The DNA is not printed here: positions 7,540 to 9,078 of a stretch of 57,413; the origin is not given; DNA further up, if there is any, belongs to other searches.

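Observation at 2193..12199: Type II PKS-like operon with an embedded cobalamin radical SAM enzyme and several unusual accessory genes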

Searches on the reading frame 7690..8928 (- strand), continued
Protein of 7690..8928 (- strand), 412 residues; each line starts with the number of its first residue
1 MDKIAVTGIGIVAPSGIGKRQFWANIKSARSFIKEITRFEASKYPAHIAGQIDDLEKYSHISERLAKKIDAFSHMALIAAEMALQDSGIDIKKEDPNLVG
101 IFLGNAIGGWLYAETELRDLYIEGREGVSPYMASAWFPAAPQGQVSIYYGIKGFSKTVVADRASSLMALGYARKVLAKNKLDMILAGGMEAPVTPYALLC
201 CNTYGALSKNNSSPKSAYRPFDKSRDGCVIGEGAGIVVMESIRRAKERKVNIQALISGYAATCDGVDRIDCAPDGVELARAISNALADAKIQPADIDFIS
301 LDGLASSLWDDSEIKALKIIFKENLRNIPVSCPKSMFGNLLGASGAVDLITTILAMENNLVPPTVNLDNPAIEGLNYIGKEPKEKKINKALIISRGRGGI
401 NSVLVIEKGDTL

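Call 97: search_solved_structures(query=L087:7398-8618:+, max_evalue=1e-20, show_alignments=5)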
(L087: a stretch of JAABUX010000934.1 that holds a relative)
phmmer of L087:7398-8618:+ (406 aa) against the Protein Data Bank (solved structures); distinct sequences matched with E-value up to 1e-20: 73 (the best 60 are shown).
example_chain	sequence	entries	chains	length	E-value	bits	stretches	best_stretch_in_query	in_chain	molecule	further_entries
4ls5_A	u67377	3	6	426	1.5e-85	290.5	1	6-405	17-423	3-oxoacyl-[acyl-carrier-protein] synthase 2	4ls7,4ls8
4ls6_A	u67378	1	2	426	2.2e-85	290.1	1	6-405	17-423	3-oxoacyl-[acyl-carrier-protein] synthase 2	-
3o04_A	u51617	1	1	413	1.7e-78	267.4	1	6-405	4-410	beta-keto-acyl carrier protein synthase II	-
5sxo_A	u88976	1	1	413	4.4e-78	266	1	6-405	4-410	3-oxoacyl-[acyl-carrier-protein] synthase 2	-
1tqy_B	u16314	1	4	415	9.1e-78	265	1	7-404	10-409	Actinorhodin polyketide putative beta-ketoacyl synthase 2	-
1j3n_A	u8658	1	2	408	2.1e-77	263.8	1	7-404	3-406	3-oxoacyl-(acyl-carrier protein) synthase II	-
2gqd_A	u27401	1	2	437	2.4e-74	253.7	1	3-405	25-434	3-oxoacyl-[acyl-carrier-protein] synthase 2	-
2gfv_A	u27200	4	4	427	1.2e-70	241.5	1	6-406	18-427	3-oxoacyl-[acyl-carrier-protein] synthase 2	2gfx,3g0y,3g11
9lpl_A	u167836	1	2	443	1.3e-70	241.4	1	6-406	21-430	3-oxoacyl-[acyl-carrier-protein] synthase 2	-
3hnz_A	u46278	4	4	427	2.4e-70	240.5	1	6-406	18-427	3-oxoacyl-[acyl-carrier-protein] synthase 2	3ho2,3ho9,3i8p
6okg_A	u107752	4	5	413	3.2e-70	240.1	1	6-406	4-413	3-oxoacyl-[acyl-carrier-protein] synthase 2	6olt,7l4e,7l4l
4r8e_A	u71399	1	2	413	3.6e-70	239.9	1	6-406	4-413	3-oxoacyl-[acyl-carrier-protein] synthase 2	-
2gfw_A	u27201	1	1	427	4.1e-70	239.8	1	6-406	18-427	3-oxoacyl-[acyl-carrier-protein] synthase 2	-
1b3n_A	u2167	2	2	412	5e-70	239.5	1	6-406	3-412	PROTEIN (KETOACYL ACYL CARRIER PROTEIN SYNTHASE 2) | BETA-KETOACYL ACP SYNTHASE II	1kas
2gfy_A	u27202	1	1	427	3.1e-69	236.9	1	6-406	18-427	3-oxoacyl-[acyl-carrier-protein] synthase 2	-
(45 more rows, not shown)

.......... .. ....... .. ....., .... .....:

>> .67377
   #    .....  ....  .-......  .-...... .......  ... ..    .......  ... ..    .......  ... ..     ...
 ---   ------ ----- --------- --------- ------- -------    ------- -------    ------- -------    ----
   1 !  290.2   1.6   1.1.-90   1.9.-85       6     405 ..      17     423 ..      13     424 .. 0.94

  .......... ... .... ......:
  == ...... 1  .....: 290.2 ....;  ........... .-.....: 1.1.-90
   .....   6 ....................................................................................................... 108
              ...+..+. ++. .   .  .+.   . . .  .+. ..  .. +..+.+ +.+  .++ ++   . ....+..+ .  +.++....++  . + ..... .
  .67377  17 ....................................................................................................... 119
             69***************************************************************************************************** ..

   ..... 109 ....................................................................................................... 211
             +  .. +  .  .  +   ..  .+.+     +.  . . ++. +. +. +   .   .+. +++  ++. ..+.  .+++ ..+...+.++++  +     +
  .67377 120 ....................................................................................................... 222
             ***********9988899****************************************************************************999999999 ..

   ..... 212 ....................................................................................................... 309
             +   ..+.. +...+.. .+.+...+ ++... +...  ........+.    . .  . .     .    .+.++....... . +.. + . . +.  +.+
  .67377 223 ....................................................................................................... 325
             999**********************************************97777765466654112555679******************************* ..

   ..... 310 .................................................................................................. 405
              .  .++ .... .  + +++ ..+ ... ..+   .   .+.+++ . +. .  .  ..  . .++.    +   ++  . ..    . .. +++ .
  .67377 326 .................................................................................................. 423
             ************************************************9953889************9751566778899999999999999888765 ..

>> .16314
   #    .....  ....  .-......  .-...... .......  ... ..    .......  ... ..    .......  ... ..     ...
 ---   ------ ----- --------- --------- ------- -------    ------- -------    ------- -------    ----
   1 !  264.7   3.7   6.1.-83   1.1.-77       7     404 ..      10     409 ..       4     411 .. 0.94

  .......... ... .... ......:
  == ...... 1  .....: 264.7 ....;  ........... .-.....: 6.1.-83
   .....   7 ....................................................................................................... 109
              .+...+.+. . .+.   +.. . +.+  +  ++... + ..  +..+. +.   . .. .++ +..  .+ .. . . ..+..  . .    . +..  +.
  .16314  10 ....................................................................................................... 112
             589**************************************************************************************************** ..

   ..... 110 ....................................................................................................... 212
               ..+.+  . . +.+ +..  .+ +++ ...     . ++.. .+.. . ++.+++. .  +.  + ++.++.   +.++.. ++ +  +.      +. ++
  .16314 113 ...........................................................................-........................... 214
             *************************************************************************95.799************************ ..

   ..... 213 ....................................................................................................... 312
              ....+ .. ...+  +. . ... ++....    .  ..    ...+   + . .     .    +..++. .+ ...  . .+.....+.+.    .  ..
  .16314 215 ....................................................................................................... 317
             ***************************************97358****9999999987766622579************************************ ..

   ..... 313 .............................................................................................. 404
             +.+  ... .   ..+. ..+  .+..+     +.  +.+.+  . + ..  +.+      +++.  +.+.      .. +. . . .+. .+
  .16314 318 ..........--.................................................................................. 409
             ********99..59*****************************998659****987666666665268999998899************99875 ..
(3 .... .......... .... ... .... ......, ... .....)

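Call 100: search_protein_families(library=pfam, proteins=[L121:4512-5060:+, L121:14017-14409:+, L121:14866-15393:+, L121:15695-16465:+, L085:2276-3001:+, L085:3007-5007:+, L085:11161-13146:+, L085:13161-14084:+, L085:14089-15342:+, L085:35-631:+], max_evalue=0.001)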
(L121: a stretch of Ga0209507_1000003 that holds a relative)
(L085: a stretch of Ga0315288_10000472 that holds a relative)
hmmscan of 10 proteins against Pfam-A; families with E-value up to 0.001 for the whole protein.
L121:4512-5060:+ (182 aa): 0 families

L121:14017-14409:+ (130 aa): 1 family
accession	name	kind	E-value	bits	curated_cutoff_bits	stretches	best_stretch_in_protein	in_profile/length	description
PF12092.13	DUF3568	-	4.6e-05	23.9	23.2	1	12-106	7-103/124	Protein of unknown function (DUF3568)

L121:14866-15393:+ (175 aa): 2 families
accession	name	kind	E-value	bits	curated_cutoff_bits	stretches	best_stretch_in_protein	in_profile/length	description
PF10543.14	ORF6N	-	1.6e-35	121.7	27.8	1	14-101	1-86/86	ORF6N domain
PF09669.15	Phage_pRha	-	2.9e-05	25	29.9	0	44-122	16-90/91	Phage regulatory protein Rha (Phage_pRha)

L121:15695-16465:+ (256 aa): 0 families

L085:2276-3001:+ (241 aa): 2 families
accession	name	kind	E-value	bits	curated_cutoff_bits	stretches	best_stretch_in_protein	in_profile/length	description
PF03358.20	FMN_red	-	6.6e-23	81.4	24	1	1-166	1-140/152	NADPH-dependent FMN reductase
PF02525.22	Flavodoxin_2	-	1.1e-05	25.7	27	1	1-106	1-102/198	Flavodoxin-like fold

L085:3007-5007:+ (666 aa): 2 families
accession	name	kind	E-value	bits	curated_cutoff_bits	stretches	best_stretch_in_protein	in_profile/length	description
PF01314.23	AFOR_C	-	2.4e-100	336.8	27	1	225-632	2-385/385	Aldehyde ferredoxin oxidoreductase, domains 2 & 3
PF02730.20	AFOR_N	-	2.1e-65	220.7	29.8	1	12-209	2-198/199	Aldehyde ferredoxin oxidoreductase, N-terminal domain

L085:11161-13146:+ (661 aa): 2 families
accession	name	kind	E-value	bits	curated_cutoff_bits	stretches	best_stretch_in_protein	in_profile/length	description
PF01314.23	AFOR_C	-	2e-87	294.3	27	1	234-634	3-385/385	Aldehyde ferredoxin oxidoreductase, domains 2 & 3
PF02730.20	AFOR_N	-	1.5e-72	244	29.8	1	11-210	1-197/199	Aldehyde ferredoxin oxidoreductase, N-terminal domain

L085:13161-14084:+ (307 aa): 1 family
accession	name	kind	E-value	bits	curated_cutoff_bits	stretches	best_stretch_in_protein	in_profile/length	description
PF04909.20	Amidohydro_2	-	4.7e-29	102.5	26.4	1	8-306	1-287/289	Amidohydrolase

L085:14089-15342:+ (417 aa): 6 families
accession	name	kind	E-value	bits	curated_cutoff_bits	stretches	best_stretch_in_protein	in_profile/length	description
PF01593.30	Amino_oxidase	-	3.5e-21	76.4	19.8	1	23-278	1-268/443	Flavin containing amine oxidoreductase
PF13450.12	NAD_binding_8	-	4.2e-15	56.2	21.9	1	18-84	1-68/68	NAD(P)-binding Rossmann-like domain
PF01266.30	DAO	-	5.1e-09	36.6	27.9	1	16-86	2-80/353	FAD dependent oxidoreductase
PF07992.20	Pyr_redox_2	-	2.2e-08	34.3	26.1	1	15-47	2-34/291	Pyridine nucleotide-disulphide oxidoreductase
PF00890.30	FAD_binding_2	-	3.8e-05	23.5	20.4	1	16-53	2-37/414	FAD binding domain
PF03486.20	HI0933_like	-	0.00086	19.3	50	0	15-52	2-39/244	HI0933-like protein Rossmann domain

L085:35-631:+ (198 aa): 2 families
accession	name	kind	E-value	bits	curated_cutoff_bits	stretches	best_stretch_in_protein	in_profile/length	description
PF17131.11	LolA_like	-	6.4e-36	124.2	30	1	2-195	7-184/184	Outer membrane lipoprotein-sorting protein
PF07044.18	DUF1329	-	4.3e-16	59.6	23.1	2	2-62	145-208/368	Protein of unknown function (DUF1329)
